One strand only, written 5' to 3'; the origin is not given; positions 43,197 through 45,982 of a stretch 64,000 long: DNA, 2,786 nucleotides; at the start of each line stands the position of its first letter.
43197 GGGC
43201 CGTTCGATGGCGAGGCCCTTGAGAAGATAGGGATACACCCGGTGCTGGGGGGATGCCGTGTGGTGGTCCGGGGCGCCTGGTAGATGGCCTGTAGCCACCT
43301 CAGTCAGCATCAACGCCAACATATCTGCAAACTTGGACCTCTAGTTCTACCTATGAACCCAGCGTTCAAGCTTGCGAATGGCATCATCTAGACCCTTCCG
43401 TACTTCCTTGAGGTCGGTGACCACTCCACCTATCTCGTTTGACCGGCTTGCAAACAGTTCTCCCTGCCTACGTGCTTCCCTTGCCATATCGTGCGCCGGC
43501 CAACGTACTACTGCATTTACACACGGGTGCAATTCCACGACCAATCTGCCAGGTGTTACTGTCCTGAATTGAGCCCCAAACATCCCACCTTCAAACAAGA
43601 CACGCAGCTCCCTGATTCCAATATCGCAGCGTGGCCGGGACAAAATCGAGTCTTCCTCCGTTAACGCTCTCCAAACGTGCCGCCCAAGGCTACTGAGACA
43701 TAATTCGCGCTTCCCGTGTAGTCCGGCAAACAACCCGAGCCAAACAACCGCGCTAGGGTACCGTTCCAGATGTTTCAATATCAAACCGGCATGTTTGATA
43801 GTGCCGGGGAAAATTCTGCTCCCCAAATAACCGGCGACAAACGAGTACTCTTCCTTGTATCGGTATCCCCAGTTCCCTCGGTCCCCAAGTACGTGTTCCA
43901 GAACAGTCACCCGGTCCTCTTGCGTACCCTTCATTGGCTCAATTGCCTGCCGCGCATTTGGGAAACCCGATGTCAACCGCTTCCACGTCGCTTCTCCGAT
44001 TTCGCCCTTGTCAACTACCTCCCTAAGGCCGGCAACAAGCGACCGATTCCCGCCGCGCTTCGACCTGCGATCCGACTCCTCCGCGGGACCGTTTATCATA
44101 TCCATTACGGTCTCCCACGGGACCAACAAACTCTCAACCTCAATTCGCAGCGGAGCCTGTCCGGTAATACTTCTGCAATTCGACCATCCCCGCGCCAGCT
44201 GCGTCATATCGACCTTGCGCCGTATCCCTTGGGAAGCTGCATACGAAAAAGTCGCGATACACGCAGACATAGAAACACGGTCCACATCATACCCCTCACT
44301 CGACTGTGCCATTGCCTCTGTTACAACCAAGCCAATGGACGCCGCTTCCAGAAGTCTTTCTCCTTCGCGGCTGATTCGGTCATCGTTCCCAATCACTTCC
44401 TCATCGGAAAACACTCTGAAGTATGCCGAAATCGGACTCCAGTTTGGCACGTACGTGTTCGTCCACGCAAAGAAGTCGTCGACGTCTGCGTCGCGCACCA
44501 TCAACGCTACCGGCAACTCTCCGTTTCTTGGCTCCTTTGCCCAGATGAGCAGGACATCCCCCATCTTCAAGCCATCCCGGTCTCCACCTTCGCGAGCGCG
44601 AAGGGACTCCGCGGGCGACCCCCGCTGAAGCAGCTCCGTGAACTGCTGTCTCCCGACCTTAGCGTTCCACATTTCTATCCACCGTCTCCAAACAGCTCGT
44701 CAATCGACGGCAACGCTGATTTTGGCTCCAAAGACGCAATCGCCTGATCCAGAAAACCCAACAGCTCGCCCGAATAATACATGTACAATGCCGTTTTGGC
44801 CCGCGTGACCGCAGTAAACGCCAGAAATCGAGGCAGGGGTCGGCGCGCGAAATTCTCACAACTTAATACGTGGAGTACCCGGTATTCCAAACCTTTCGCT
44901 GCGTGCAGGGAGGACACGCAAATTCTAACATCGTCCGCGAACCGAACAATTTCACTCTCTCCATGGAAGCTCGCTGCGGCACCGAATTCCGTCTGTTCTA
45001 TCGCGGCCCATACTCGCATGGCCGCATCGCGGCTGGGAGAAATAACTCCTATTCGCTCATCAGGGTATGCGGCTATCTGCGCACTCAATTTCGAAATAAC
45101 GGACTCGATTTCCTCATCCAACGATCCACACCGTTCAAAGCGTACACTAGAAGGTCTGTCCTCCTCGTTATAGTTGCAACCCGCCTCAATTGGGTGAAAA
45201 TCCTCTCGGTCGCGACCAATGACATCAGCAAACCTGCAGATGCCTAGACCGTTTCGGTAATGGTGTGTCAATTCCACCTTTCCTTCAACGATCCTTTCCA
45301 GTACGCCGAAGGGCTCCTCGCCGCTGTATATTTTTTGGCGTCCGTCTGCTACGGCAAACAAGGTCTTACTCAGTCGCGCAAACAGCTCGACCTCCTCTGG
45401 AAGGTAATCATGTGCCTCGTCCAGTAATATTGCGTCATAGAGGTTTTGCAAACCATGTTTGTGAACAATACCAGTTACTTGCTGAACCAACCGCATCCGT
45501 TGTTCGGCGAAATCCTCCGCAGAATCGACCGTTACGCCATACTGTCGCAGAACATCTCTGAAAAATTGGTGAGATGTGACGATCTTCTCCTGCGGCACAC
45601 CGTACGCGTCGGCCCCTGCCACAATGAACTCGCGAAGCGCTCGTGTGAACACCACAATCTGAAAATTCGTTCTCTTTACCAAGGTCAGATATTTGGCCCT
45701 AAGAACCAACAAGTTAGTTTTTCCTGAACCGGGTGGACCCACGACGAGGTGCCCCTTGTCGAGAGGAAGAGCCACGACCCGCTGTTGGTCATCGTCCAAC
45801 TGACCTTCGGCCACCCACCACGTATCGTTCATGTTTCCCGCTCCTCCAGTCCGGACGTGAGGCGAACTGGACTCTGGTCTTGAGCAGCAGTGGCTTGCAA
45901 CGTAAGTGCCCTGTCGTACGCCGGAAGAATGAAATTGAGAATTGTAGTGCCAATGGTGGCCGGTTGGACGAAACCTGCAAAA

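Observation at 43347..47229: Intact three-gene operon: Ser/Thr kinase - compact SF1 helicase - unknown 441-aa protein (top candidate for an undescribed system)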

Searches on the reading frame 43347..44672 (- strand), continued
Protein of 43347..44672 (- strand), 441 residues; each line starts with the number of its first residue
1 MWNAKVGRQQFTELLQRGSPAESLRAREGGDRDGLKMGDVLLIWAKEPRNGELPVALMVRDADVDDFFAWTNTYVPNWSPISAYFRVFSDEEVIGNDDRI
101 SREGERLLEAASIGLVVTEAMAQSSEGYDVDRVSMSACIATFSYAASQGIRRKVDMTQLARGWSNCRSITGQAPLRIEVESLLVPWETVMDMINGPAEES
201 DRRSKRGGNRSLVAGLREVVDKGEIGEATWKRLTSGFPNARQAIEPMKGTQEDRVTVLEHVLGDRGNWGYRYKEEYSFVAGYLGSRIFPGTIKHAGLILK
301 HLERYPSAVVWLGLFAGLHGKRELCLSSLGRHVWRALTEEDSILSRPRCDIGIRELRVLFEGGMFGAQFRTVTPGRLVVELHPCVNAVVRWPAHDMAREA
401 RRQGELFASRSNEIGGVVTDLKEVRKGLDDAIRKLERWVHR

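Call 87: find_encoding_contigs(protein=P0002, flank=8000, max_places=1)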
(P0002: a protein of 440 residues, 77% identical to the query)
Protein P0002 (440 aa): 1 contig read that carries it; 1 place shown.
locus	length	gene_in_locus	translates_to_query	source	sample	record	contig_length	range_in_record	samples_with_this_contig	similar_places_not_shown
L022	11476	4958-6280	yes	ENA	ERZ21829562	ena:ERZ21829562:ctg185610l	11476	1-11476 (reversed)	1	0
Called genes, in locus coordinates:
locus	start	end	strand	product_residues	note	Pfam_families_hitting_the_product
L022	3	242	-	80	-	?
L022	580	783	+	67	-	-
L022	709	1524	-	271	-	PF13340:DUF4096, PF01609:DDE_Tnp_1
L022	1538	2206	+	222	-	-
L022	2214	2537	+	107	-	-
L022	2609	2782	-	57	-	-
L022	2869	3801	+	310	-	PF00069:Pkinase (weak)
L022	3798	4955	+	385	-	PF00580:UvrD-helicase (faint), PF13245:AAA_19 (faint), PF13401:AAA_22 (faint), PF13538:UvrD_C_2 (weak)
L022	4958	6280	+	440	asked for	-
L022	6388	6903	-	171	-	-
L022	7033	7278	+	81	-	-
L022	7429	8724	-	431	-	PF00872:Transposase_mut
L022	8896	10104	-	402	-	PF01609:DDE_Tnp_1, PF13751:DDE_Tnp_1_6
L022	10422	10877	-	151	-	PF05598:DUF772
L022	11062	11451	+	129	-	-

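Call 88: find_encoding_contigs(protein=P0016, flank=9000, max_places=1)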
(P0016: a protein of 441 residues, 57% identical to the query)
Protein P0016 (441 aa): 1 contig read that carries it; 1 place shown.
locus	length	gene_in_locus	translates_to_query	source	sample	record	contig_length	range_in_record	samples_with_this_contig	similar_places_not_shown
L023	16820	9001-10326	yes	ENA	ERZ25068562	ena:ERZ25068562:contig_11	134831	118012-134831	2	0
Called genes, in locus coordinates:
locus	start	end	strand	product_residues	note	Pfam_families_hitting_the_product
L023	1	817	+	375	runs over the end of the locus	PF22022:Phage_int_M (weak), PF00589:Phage_integrase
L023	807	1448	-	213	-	-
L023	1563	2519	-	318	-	-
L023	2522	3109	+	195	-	PF13358:DDE_3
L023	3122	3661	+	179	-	-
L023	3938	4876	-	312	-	-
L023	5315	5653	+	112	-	PF08751:TrwC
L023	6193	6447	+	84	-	-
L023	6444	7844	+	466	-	PF00069:Pkinase, PF07714:PK_Tyr_Ser-Thr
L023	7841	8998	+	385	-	PF00580:UvrD-helicase (faint), PF13401:AAA_22 (weak), PF13538:UvrD_C_2 (weak)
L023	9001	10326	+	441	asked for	-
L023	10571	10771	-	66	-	-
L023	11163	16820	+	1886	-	?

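Call 94: search_protein_families(library=phrogs, proteins=[window:43347-44672:-], max_evalue=0.001)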
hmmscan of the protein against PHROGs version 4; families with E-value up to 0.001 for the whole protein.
window:43347-44672:- (441 aa): 0 families

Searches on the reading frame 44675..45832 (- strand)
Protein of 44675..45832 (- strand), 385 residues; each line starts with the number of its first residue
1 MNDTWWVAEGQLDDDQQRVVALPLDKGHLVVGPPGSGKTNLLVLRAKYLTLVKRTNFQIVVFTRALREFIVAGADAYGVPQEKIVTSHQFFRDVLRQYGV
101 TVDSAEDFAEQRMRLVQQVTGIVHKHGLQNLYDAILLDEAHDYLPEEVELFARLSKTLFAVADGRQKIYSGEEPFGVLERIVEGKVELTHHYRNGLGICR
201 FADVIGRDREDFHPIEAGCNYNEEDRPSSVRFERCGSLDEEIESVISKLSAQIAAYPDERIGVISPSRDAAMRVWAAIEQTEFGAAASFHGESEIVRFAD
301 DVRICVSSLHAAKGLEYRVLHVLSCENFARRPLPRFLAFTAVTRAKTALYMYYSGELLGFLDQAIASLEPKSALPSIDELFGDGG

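Call 3: search_protein_families(library=pfam, proteins=[window:44675-45832:-], max_evalue=0.01)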
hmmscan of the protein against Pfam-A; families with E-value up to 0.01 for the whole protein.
window:44675-45832:- (385 aa): 10 families
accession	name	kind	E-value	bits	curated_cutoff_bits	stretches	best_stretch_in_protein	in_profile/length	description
PF00580.27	UvrD-helicase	-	4.5e-10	40.1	23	1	14-109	3-105/271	UvrD/REP helicase N-terminal domain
PF13538.12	UvrD_C_2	-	2.7e-07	30.8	27.4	1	304-352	2-52/52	UvrD-like helicase C-terminal domain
PF13245.12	AAA_19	-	5.3e-07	30.3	25.1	1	26-171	12-133/134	AAA domain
PF13401.12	AAA_22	-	7.4e-07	30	27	1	29-154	9-104/130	AAA domain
PF01443.25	Viral_helicase1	-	0.00014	22.2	21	0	299-351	172-226/228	Viral superfamily 1 RNA helicase core domain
PF13361.12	UvrD_C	-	0.00043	20.2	25.6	1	295-354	278-348/350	UvrD-like helicase C-terminal domain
PF13191.12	AAA_16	-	0.0012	19.8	32.6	1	29-157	28-158/167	AAA ATPase domain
PF13086.12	AAA_11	-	0.0038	17.5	27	1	11-49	1-41/257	AAA domain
PF00270.35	DEAD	-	0.007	16.6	26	0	15-146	3-132/167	DEAD/DEAH box helicase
PF04851.21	ResIII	-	0.008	16.5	22.5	0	26-143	24-137/164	Type III restriction enzyme, res subunit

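Call 4: search_protein_families(library=padloc, proteins=[window:44675-45832:-], max_evalue=0.01)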
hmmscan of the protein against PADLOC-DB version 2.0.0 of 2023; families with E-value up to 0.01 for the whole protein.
window:44675-45832:- (385 aa): 26 families (the best 25 are shown)
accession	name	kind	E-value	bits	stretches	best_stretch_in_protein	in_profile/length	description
PDLC01087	C3a187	-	4.2e-25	86.6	1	12-350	197-540/559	NERD+UvrD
PDLC00117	GajB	-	2.2e-11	41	2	10-49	12-51/604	UrvD helicase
PDLC00114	GajB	-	4.1e-11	40.2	1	15-109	10-110/635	UrvD helicase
PDLC00132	GajB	-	5.2e-09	33.3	1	11-106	3-100/625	UrvD helicase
PDLC00104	GajB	-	1.1e-08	32.3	1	14-102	6-99/574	UrvD helicase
PDLC00103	GajB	-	1.4e-07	28.9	1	4-49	7-52/612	UrvD helicase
PDLC00122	GajB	-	7.2e-07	26.5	0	125-210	156-251/502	UrvD helicase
PDLC00121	GajB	-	1.5e-06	25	0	129-283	200-358/565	UrvD helicase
PDLC03002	Helicase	-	2.2e-06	24.2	0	11-68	190-248/707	-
PDLC00127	GajB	-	6.1e-06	23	1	8-102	5-103/594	UrvD helicase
PDLC00107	GajB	-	7.8e-06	22.8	0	12-52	16-55/587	UrvD helicase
PDLC00144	GajB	-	2.1e-05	21.3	0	295-353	459-520/559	UrvD helicase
PDLC04140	mad8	-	4e-05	21.3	1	28-118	30-113/314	mads_8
PDLC00141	GajB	-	5.7e-05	19.6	1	24-105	14-103/572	UrvD helicase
PDLC01055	HerA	-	8.6e-05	19.5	0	84-147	368-431/532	Type III coevolved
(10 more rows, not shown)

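Call 5: search_protein_families(library=ncbifam, proteins=[window:44675-45832:-], max_evalue=0.01)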
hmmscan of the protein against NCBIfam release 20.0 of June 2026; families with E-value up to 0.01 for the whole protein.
window:44675-45832:- (385 aa): 7 families
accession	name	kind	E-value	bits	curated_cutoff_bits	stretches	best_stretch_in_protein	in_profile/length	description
NF041464.1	HelD_BACSU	equivalog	2.3e-09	35.7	419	1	134-364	549-774/779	RNA polymerase recycling motor HelD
NF008743.0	PRK11773.1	equivalog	4e-06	25.5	965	0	11-59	9-57/720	DNA helicase II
NF008276.0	PRK11054.1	equivalog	5.4e-06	25.2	543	0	12-55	197-239/684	DNA helicase IV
TIGR01075.1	uvrD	equivalog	7.3e-05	21.2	1144.45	0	11-56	4-48/715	DNA helicase II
TIGR01448.2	helicase_RecD2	equivalog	0.00047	18.4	500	0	308-351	644-686/713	SF1B family DNA helicase RecD2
TIGR01447.1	recD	equivalog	0.0097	14.5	310.15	0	306-358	528-579/597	exodeoxyribonuclease V subunit alpha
TIGR01074.1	rep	equivalog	0.01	14.2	951.45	0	303-327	551-575/668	DNA helicase Rep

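Call 38: search_solved_structures(query=window:44675-45832:-, max_evalue=0.001)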
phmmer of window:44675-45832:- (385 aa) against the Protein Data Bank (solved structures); distinct sequences matched with E-value up to 0.001: 2.
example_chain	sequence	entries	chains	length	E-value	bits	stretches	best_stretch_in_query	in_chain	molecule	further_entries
6wvk_H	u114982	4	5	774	1.2e-05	28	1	135-361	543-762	DNA helicase IV | DNA helicase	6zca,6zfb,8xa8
6vsx_A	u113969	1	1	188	0.00074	22.1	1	191-361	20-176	DNA helicase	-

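Call 85: list_cluster_members(proteins=[window:45832-47229:-, window:44675-45832:-, P0174])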
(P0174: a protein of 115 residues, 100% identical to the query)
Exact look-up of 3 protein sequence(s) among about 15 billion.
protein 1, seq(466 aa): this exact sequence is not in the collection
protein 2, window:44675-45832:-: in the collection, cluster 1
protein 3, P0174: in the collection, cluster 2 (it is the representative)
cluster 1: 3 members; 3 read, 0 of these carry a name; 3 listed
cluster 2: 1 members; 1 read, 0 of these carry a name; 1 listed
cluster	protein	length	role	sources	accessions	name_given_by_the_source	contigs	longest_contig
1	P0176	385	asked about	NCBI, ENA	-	-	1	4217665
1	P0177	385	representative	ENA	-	-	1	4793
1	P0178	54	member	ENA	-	-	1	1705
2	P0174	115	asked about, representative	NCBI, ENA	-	-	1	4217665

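Call 94: search_protein_families(library=phrogs, proteins=[window:44675-45832:-], max_evalue=0.001)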
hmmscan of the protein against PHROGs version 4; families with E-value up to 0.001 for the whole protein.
window:44675-45832:- (385 aa): 1 family
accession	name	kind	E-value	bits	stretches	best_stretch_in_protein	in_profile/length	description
phrog_1967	-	DNA, RNA and nucleotide metabolism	1.2e-14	54.8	0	12-65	153-207/776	DNA helicase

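Call 95: find_homologous_proteins(query=window:44675-45832:-, max_evalue=1e-10)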
Query window:44675-45832:- (385 aa): 890 proteins with E <= 1e-10 among 8000 candidates; the best 120 are listed.
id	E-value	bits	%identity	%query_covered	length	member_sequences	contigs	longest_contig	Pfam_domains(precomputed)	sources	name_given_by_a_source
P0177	4.5e-253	857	99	100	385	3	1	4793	PF13538.13,PF13245.13,PF13401.13,PF00580.28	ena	-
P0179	2.3e-214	730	82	100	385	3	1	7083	PF13538.13,PF13245.13,PF00580.28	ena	-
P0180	6.1e-213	725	83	100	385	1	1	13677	PF13538.13,PF13245.13,PF00580.28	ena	-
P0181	6.2e-211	718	83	100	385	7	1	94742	PF13538.13,PF13245.13,PF00580.28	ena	-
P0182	6.9e-211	718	83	100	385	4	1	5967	PF13538.13,PF13245.13,PF13401.13,PF00580.28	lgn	-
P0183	5.9e-209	712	81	100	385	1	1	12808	PF13538.13,PF13245.13,PF13401.13,PF00580.28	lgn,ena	-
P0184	1.3e-205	701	81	100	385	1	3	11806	PF13538.13,PF13245.13,PF00580.28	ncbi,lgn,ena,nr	ncbi:MAG: AAA family ATPase [Gemmatimonadetes bacterium]|nr:AAA family ATPase [Gammaproteobacteria b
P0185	1.6e-203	694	80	100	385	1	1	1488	PF13538.13,PF13245.13,PF13401.13,PF00580.28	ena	-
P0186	2.1e-201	687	79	100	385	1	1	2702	PF13538.13,PF13245.13,PF13401.13,PF00580.28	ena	-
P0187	2.6e-197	674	83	92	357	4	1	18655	PF13538.13,PF13245.13,PF00580.28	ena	-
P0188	2.3e-193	661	77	100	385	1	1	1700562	PF13538.13,PF01443.25,PF13245.13,PF13401.13,PF00580.28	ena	-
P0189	3.2e-192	657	75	100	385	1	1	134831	PF13538.13,PF13401.13,PF00580.28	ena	-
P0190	5.1e-188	643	73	100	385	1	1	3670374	PF13538.13,PF13245.13,PF00580.28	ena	-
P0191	3.0e-182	624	72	100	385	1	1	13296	PF13538.13,PF01443.25,PF13245.13,PF00580.28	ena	-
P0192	6.0e-178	610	68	100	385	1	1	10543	PF13538.13,PF00270.36,PF01443.25,PF13245.13,PF13401.13,PF04851.22,PF00580.28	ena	-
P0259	3.8e-108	380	46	99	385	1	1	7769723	PF13538.13,PF01443.25,PF13361.13,PF13245.13,PF00580.28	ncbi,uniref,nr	ncbi:Helicase IV [Gimesia alba]|uniref:DNA 3'-5' helicase II n=1 Tax=Gimesia alba TaxID=2527973 RepI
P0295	5.9e-104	366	44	100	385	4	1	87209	PF13538.13,PF01443.25,PF13245.13,PF00580.28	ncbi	-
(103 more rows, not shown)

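Call 96: find_encoding_contigs(protein=P0259, flank=7000, max_places=1)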
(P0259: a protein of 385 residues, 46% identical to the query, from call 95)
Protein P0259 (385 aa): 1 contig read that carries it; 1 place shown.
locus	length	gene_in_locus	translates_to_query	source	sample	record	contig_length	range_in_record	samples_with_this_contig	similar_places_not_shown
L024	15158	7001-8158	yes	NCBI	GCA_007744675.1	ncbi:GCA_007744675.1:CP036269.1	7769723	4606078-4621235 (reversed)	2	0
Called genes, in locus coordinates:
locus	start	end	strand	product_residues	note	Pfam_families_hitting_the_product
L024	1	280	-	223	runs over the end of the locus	-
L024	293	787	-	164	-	-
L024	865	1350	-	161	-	PF01936:NYN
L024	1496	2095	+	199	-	PF07638:Sigma70_ECF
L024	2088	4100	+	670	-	PF00069:Pkinase, PF07714:PK_Tyr_Ser-Thr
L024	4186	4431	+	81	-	-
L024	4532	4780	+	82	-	-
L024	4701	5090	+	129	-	PF05016:ParE_toxin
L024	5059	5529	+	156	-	-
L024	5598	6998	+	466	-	PF00069:Pkinase, PF07714:PK_Tyr_Ser-Thr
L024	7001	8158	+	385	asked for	PF00580:UvrD-helicase (weak), PF13245:AAA_19, PF01443:Viral_helicase1 (faint), PF13361:UvrD_C (faint), PF13538:UvrD_C_2 (weak)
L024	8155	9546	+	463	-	-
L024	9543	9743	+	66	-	-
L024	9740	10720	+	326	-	PF02384:N6_Mtase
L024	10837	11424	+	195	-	-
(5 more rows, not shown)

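Call 97: find_encoding_contigs(protein=P0295, flank=7000, max_places=1)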
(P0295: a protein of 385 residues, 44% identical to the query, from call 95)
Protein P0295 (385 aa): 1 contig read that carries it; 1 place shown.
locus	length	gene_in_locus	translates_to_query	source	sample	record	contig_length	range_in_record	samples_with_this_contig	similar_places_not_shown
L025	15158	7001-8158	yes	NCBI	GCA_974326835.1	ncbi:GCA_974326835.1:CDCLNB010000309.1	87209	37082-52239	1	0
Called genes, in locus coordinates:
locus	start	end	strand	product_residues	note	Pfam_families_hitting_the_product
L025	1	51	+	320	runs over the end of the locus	PF00106:adh_short, PF13561:adh_short_C2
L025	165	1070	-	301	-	-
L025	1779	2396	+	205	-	-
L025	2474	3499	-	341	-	PF00561:Abhydrolase_1, PF12146:Hydrolase_4 (weak), PF12697:Abhydrolase_6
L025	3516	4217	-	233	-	PF00730:HhH-GPD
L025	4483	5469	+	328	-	PF02779:Transket_pyr, PF02780:Transketolase_C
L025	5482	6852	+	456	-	PF00364:Biotin_lipoyl, PF25917:BSH_RND (weak), PF25919:BSH_CusB, PF25997:BSH_YhbJ (faint), PF02817:E3_binding, PF00198:2-oxoacid_dh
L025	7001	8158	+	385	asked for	PF00580:UvrD-helicase (faint), PF13245:AAA_19 (weak), PF01443:Viral_helicase1 (faint), PF13538:UvrD_C_2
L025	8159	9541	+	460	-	-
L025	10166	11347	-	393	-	PF02463:SMC_N (faint), PF13175:AAA_15 (weak), PF13476:AAA_23 (weak), PF11398:DUF2813 (faint), PF13304:AAA_21, PF13175:AAA_15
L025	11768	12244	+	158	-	PF01799:Fer2_2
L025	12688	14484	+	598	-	PF02738:MoCoBD_1, PF20256:MoCoBD_2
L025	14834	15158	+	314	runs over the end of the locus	PF02668:TauD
